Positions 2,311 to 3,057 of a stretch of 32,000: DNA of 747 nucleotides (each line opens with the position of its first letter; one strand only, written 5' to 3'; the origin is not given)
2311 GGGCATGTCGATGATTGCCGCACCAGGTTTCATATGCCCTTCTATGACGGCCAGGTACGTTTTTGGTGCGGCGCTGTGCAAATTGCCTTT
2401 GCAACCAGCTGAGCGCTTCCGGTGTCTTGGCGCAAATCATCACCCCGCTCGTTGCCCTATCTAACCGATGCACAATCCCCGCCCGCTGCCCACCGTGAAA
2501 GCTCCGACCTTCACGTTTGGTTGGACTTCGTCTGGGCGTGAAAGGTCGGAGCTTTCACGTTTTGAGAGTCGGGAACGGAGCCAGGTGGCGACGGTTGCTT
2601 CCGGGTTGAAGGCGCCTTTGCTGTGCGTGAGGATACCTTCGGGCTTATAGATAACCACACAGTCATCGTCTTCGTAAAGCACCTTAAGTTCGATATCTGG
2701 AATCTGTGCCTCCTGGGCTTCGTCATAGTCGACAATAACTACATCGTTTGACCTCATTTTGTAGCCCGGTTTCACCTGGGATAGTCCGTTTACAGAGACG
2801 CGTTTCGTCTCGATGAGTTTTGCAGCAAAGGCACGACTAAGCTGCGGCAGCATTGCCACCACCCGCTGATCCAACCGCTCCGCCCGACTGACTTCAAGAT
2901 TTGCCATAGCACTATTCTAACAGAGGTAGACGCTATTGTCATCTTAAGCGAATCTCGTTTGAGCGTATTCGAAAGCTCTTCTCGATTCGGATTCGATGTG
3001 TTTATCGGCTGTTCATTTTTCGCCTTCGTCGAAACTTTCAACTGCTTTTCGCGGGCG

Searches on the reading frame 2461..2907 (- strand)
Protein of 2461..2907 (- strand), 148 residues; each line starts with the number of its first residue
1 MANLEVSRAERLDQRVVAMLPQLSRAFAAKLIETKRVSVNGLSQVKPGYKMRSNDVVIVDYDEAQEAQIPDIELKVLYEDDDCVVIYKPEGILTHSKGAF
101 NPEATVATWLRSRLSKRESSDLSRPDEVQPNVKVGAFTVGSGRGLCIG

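Call 60: search_protein_families(library=pfam, proteins=[window:2461-2907:-], max_evalue=0.01)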
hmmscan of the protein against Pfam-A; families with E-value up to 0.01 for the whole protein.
window:2461-2907:- (148 aa): 1 family
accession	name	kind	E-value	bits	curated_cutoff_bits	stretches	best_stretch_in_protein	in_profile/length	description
PF01479.30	S4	-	8.2e-08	32.3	22.8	1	10-57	1-48/48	S4 domain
